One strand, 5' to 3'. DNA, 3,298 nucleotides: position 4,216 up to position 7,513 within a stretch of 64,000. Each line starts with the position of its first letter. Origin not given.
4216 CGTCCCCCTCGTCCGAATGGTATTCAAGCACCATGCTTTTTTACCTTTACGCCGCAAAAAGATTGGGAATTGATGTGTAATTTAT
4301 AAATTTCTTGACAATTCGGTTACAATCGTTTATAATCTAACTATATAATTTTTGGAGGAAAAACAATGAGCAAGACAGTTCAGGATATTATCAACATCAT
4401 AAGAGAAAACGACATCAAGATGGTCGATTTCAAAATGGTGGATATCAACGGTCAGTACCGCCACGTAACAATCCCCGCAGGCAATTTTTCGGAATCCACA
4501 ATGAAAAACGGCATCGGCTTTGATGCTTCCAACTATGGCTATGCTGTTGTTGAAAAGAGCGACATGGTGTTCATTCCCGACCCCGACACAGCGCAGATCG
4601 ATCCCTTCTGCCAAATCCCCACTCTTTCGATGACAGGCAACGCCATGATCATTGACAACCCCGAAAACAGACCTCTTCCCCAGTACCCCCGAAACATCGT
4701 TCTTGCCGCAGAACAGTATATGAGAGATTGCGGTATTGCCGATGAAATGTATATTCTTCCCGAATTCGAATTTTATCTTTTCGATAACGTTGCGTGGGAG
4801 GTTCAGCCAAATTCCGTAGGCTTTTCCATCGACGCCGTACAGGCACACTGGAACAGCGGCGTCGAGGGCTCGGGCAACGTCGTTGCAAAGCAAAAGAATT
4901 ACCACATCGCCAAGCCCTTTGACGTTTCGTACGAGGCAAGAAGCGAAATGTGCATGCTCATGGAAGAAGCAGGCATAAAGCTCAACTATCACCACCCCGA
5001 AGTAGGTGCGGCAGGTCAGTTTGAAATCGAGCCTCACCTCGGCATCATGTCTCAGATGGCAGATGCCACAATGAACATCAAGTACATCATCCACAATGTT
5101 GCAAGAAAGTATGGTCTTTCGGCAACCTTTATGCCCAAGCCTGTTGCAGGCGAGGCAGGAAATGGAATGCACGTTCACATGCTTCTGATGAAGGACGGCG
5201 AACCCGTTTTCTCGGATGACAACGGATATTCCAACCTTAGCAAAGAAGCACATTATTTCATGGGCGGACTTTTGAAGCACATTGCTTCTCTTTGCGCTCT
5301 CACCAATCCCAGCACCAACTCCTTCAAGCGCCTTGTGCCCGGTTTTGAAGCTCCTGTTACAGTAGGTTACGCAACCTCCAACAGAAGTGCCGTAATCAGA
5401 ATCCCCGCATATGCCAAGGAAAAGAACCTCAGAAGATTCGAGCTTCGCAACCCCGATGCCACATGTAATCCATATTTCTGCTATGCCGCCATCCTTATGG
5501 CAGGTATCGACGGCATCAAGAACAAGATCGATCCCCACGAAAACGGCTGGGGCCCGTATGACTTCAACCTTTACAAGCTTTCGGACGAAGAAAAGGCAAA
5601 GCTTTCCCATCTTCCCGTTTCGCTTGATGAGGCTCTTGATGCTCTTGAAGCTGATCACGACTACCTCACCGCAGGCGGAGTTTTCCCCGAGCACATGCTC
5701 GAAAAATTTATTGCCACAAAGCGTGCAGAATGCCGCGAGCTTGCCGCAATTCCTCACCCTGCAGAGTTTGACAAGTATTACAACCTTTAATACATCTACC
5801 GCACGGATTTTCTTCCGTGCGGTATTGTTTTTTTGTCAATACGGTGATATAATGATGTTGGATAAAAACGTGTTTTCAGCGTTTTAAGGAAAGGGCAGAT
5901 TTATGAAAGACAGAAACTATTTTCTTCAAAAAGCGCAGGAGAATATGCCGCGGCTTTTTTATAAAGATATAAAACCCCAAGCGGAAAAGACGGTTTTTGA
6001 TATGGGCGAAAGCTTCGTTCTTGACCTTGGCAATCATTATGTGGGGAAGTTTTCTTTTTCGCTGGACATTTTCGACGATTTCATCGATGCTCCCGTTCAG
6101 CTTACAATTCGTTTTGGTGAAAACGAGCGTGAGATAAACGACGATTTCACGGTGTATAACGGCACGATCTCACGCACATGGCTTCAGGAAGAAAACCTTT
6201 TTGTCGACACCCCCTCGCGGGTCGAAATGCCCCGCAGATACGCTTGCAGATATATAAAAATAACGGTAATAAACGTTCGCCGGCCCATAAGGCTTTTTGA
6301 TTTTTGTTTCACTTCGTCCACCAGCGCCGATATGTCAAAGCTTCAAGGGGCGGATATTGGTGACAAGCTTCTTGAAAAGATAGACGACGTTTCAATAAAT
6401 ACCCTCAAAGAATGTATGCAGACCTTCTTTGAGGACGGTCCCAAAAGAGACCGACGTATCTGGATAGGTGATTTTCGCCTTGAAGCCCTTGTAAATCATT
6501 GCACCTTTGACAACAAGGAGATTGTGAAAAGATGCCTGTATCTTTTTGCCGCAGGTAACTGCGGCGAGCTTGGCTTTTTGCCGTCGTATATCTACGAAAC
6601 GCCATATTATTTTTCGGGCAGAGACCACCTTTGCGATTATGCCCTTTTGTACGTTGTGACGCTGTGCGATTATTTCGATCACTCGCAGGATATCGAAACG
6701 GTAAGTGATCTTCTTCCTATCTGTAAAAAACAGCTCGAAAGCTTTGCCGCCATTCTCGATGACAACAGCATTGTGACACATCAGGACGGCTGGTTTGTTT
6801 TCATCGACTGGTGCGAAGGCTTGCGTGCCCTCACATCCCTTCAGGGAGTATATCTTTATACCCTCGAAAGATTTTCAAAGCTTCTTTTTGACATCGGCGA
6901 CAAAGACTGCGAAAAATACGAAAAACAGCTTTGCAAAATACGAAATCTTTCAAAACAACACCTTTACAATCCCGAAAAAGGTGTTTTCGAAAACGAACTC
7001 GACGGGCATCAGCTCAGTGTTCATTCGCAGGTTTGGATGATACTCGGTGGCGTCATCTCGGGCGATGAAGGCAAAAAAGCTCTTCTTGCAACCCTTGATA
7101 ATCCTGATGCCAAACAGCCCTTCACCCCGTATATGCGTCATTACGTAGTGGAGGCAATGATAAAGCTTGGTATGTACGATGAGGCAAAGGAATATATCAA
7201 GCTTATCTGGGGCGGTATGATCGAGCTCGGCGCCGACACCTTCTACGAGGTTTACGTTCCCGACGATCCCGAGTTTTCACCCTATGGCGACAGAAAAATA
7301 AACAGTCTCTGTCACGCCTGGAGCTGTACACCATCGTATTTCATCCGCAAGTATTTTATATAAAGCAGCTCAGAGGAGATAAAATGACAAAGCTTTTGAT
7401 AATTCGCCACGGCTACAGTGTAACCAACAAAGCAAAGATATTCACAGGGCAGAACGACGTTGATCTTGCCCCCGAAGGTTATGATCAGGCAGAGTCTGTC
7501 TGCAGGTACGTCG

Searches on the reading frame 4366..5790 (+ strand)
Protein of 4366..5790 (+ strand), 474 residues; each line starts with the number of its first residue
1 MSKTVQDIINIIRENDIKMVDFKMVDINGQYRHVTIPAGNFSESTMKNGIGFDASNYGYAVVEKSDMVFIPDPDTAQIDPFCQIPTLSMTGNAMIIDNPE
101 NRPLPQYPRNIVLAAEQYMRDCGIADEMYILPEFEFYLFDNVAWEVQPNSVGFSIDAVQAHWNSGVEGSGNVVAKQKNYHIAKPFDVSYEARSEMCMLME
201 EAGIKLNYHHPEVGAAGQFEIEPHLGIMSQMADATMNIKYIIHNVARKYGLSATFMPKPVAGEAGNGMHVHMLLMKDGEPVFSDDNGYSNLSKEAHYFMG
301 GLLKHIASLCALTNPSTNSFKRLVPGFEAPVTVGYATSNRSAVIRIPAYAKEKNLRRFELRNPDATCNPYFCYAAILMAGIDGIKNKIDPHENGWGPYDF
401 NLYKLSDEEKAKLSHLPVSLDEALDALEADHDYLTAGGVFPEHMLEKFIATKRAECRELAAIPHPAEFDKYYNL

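Call 90: search_protein_families(library=pfam, max_evalue=0.00001, proteins=[window:4366-5790:+])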
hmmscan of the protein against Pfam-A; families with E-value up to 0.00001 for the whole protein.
window:4366-5790:+ (474 aa): 2 families
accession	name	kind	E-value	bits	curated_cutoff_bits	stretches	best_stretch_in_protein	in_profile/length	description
PF00120.29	Gln-synt_C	-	5.1e-111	371.5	24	1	108-471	4-344/344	Glutamine synthetase, catalytic domain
PF03951.24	Gln-synt_N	-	4.7e-21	74.6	33.4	1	16-91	1-77/82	Glutamine synthetase, beta-Grasp domain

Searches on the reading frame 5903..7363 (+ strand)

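Call 90: search_protein_families(library=pfam, max_evalue=0.00001, proteins=[window:5903-7363:+])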
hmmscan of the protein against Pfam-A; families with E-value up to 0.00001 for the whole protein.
window:5903-7363:+ (486 aa): 2 families
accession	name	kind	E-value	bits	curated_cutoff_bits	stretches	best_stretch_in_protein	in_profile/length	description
PF21104.3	Glyco_hydro_78_N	-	2.4e-31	108.6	27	1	27-127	28-129/142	Glycosyl hydrolase family 78 alpha-rhamnosidase N-terminal domain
PF17389.8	Bac_rhamnosid6H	-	2.6e-16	60.3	24.5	1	154-482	10-336/339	Bacterial alpha-L-rhamnosidase 6 hairpin glycosidase domain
